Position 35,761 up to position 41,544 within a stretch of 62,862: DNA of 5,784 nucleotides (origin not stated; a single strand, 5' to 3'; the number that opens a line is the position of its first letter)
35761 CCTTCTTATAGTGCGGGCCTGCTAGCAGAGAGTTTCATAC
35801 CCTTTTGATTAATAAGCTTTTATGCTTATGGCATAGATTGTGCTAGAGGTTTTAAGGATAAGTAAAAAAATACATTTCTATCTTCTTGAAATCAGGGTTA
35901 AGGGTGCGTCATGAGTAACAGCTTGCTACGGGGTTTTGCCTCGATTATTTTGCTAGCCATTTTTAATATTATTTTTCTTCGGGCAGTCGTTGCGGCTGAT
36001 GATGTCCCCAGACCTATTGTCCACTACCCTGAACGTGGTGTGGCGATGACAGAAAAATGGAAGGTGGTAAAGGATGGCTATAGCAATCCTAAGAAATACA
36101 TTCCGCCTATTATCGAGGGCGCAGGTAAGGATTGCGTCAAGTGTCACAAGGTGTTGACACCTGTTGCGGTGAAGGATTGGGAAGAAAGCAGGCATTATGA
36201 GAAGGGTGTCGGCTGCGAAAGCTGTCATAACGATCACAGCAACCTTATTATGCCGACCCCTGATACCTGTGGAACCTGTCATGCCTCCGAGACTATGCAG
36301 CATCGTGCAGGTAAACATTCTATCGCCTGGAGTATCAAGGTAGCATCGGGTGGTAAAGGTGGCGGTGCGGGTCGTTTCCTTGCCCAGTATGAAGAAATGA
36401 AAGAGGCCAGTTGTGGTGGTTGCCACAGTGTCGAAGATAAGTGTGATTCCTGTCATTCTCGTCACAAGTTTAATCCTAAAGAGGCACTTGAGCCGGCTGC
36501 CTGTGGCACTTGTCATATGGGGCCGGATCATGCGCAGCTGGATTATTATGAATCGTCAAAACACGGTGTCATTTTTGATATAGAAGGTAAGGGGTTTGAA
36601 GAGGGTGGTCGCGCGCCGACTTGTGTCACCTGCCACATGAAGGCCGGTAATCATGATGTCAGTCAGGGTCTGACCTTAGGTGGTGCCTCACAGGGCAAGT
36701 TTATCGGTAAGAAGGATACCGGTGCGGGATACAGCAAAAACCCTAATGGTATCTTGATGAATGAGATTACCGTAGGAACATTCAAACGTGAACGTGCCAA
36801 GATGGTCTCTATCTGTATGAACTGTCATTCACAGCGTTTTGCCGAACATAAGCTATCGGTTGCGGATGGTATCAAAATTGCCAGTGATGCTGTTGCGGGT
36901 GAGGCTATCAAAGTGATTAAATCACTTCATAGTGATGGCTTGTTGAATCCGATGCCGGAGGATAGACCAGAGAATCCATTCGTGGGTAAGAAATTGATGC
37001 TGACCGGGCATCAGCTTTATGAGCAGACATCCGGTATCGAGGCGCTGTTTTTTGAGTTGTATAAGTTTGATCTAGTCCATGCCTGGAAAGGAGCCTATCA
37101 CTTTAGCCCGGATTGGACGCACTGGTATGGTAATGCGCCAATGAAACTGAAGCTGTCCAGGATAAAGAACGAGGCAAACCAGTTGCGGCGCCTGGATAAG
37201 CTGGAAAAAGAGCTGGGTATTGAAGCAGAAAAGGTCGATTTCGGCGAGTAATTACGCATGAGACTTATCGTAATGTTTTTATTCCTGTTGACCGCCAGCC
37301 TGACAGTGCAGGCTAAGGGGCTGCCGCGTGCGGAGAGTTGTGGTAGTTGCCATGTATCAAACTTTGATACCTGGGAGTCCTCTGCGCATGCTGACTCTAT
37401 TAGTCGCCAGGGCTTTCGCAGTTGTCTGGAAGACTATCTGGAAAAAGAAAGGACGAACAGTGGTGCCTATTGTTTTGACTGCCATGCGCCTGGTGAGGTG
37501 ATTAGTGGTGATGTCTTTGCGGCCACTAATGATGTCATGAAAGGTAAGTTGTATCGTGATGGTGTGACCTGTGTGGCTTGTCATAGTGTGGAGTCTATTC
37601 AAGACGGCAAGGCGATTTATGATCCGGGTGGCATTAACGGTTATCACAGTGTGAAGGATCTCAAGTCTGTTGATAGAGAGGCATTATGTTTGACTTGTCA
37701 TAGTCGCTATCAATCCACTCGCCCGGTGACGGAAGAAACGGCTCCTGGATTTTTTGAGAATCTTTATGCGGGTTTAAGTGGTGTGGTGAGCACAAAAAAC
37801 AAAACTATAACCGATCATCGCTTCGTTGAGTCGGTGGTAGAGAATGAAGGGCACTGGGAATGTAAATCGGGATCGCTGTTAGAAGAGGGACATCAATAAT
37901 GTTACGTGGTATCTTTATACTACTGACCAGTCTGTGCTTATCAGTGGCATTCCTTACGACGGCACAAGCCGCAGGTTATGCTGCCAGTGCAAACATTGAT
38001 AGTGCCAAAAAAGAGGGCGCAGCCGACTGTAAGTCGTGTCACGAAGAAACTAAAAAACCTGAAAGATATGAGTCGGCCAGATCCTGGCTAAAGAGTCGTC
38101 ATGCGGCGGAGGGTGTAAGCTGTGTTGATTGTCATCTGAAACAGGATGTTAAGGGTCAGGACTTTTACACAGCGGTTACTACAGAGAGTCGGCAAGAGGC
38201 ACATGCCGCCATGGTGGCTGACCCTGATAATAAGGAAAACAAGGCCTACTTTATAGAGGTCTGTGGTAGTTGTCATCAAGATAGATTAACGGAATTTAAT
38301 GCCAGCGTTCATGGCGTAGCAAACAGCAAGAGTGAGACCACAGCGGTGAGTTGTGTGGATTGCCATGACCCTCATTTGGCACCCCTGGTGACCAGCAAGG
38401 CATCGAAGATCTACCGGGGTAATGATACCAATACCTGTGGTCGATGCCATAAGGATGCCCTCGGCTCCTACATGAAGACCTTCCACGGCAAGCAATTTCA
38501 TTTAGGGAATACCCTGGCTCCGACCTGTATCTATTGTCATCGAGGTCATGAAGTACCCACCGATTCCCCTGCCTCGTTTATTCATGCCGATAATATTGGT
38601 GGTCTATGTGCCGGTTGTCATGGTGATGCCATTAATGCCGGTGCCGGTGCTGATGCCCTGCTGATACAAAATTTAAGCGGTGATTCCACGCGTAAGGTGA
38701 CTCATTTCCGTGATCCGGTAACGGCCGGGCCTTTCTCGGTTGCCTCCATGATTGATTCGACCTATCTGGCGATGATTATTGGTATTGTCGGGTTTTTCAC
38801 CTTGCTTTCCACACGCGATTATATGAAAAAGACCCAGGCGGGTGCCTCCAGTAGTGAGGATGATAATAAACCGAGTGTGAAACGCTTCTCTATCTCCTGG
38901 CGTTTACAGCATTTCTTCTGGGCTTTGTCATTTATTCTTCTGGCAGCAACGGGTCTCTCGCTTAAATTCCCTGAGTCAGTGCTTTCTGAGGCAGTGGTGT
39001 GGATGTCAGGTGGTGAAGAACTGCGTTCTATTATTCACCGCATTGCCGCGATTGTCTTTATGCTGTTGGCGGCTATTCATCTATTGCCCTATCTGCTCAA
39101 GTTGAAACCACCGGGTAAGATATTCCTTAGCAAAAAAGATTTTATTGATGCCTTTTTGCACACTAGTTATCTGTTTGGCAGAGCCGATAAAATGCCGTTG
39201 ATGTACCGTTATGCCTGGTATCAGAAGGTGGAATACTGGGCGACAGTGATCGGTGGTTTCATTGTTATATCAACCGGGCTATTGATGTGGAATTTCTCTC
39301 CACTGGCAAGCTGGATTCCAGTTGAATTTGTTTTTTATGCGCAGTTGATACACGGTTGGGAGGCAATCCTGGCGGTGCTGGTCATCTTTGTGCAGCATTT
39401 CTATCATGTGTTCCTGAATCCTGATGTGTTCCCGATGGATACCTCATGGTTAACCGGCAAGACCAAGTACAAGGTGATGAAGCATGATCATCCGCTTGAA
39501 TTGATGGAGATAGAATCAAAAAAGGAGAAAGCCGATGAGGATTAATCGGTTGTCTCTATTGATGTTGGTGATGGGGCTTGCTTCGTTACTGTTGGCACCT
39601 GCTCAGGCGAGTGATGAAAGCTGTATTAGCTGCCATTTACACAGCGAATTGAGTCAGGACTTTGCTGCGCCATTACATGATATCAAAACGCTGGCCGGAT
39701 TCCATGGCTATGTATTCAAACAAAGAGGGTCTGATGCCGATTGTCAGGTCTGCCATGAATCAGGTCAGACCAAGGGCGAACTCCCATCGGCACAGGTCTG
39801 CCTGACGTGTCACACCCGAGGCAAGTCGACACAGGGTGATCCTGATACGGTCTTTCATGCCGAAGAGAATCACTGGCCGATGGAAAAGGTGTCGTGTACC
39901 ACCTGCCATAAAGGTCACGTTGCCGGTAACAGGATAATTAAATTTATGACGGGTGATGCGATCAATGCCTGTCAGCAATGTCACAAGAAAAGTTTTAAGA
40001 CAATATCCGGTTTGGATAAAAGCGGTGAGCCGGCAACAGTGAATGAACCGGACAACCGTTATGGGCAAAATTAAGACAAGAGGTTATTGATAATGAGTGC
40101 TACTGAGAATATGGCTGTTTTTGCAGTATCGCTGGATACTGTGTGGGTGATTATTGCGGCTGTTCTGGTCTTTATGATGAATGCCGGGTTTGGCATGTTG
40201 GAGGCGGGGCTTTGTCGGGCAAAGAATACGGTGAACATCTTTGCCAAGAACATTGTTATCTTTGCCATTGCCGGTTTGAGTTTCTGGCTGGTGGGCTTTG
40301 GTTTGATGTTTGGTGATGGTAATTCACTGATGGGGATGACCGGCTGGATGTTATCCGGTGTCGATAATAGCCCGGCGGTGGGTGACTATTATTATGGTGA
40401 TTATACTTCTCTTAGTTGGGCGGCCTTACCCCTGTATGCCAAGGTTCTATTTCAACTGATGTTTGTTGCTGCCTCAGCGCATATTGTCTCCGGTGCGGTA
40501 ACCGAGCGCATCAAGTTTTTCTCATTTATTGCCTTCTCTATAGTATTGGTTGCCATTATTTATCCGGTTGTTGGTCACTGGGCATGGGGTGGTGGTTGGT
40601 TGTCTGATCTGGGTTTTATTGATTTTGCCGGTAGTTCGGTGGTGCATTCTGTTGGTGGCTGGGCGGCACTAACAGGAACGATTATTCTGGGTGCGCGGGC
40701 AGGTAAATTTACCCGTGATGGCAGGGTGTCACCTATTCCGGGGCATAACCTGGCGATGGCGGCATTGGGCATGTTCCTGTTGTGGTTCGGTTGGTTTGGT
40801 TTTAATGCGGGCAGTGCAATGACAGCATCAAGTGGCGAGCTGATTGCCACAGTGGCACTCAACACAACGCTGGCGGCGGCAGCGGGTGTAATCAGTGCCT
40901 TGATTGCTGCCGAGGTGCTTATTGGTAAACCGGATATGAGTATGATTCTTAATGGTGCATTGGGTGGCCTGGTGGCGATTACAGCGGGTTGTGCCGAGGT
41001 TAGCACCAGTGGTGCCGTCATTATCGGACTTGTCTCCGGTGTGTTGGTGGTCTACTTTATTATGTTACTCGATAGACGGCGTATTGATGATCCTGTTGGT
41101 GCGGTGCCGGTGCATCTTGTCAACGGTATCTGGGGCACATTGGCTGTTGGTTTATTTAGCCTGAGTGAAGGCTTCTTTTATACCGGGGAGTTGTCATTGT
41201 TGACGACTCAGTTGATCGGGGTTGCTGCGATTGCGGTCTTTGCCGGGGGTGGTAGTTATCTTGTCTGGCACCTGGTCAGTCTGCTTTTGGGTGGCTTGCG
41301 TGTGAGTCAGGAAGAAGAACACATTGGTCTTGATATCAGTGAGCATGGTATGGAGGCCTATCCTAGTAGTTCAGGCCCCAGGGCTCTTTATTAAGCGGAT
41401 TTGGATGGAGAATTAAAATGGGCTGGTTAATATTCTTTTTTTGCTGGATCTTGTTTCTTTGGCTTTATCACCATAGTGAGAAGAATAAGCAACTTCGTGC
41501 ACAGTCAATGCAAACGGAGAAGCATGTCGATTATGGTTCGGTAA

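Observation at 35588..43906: Oppositely oriented 8.3-kb multihaem/ammonium block splits the conserved ftsYEX-rpoH unit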

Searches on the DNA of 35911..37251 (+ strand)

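Call 54: search_rna_families(sources=[L003, L011, L122, L002], threshold=gathering)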
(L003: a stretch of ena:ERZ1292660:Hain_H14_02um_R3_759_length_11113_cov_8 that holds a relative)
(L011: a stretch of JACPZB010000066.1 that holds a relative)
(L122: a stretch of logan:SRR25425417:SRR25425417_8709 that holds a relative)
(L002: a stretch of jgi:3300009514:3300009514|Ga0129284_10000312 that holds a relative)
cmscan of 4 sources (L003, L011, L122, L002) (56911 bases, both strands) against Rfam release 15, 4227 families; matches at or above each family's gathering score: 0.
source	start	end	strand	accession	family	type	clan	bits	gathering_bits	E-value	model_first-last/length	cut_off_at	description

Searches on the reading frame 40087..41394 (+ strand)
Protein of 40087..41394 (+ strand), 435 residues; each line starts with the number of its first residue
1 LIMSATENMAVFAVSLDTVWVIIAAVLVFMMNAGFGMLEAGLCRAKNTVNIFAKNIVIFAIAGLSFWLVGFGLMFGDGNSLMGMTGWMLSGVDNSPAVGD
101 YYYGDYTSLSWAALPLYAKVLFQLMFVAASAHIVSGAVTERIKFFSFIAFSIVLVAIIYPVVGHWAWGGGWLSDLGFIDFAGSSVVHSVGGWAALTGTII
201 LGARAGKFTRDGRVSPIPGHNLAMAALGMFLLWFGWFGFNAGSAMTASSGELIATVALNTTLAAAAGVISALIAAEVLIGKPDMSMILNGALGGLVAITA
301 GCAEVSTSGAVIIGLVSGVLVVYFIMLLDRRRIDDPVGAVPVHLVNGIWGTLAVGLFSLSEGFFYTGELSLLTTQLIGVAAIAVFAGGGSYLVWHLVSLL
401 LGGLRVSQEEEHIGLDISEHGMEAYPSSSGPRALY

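Call 4: search_protein_families(library=pfam, proteins=[window:40087-41394:+], max_evalue=0.01)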
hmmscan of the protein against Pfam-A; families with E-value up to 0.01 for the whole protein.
window:40087-41394:+ (435 aa): 1 family
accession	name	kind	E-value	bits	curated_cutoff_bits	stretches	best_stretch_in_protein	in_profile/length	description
PF00909.26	Ammonium_transp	-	4.1e-118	395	23.2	1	19-425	1-399/399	Ammonium Transporter Family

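Call 39: search_protein_families(library=ncbifam, proteins=[window:40087-41394:+], max_evalue=0.01)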
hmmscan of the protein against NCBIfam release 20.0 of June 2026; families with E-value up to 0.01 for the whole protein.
window:40087-41394:+ (435 aa): 3 families
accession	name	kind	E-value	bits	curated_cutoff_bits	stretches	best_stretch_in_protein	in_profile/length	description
TIGR03644.1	marine_trans_1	hypoth_equivalog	3.9e-133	444.2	514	1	16-427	3-403/404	probable ammonium transporter, marine subtype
TIGR00836.1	amt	subfamily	2.6e-123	412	343.3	1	17-425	1-406/406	ammonium transporter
NF007947.0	PRK10666.1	equivalog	4e-62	210.5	657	1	15-425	29-426/428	ammonium transporter AmtB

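Call 60: search_solved_structures(query=window:40087-41394:+, max_evalue=1e-30, show_alignments=3)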
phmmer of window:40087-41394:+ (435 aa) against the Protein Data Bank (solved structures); distinct sequences matched with E-value up to 1e-30: 27.
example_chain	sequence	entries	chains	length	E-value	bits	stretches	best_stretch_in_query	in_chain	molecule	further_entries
8qj3_A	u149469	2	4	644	1.3e-76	261.7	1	18-424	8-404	Ammonium transporter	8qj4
8qpf_A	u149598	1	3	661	1.4e-76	261.5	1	18-424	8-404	Ammonium transporter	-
6eu6_A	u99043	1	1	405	2.3e-71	244.4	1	13-419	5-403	Ammonium transporter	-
2b2f_A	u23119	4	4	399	6.4e-59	203.4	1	18-425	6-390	ammonium transporter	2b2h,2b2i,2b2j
9cs5_A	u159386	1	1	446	8.2e-55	189.9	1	15-428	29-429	Ammonium transporter AmtB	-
1xqe_A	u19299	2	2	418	1.1e-54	189.5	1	17-428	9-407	Probable ammonium transporter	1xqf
2nmr_A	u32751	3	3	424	1.1e-54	189.4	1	17-428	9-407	Ammonia channel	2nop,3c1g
2ns1_A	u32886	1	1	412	2e-54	188.6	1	17-427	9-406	Ammonia channel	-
2nuu_A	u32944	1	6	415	3.8e-54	187.7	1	16-425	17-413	Ammonia channel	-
4nh2_A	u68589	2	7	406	5.3e-54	187.2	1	17-425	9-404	Ammonia channel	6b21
3c1h_A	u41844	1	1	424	9.6e-54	186.3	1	17-428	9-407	Ammonia channel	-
2now_A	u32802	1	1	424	1.2e-53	186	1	17-428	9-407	Ammonia channel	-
3c1i_A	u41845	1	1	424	1.5e-53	185.7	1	17-428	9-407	Ammonia channel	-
2npd_A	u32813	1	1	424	2.5e-53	185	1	17-428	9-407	Ammonia channel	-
2npg_A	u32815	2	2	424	2.6e-53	184.9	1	17-428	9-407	Ammonia channel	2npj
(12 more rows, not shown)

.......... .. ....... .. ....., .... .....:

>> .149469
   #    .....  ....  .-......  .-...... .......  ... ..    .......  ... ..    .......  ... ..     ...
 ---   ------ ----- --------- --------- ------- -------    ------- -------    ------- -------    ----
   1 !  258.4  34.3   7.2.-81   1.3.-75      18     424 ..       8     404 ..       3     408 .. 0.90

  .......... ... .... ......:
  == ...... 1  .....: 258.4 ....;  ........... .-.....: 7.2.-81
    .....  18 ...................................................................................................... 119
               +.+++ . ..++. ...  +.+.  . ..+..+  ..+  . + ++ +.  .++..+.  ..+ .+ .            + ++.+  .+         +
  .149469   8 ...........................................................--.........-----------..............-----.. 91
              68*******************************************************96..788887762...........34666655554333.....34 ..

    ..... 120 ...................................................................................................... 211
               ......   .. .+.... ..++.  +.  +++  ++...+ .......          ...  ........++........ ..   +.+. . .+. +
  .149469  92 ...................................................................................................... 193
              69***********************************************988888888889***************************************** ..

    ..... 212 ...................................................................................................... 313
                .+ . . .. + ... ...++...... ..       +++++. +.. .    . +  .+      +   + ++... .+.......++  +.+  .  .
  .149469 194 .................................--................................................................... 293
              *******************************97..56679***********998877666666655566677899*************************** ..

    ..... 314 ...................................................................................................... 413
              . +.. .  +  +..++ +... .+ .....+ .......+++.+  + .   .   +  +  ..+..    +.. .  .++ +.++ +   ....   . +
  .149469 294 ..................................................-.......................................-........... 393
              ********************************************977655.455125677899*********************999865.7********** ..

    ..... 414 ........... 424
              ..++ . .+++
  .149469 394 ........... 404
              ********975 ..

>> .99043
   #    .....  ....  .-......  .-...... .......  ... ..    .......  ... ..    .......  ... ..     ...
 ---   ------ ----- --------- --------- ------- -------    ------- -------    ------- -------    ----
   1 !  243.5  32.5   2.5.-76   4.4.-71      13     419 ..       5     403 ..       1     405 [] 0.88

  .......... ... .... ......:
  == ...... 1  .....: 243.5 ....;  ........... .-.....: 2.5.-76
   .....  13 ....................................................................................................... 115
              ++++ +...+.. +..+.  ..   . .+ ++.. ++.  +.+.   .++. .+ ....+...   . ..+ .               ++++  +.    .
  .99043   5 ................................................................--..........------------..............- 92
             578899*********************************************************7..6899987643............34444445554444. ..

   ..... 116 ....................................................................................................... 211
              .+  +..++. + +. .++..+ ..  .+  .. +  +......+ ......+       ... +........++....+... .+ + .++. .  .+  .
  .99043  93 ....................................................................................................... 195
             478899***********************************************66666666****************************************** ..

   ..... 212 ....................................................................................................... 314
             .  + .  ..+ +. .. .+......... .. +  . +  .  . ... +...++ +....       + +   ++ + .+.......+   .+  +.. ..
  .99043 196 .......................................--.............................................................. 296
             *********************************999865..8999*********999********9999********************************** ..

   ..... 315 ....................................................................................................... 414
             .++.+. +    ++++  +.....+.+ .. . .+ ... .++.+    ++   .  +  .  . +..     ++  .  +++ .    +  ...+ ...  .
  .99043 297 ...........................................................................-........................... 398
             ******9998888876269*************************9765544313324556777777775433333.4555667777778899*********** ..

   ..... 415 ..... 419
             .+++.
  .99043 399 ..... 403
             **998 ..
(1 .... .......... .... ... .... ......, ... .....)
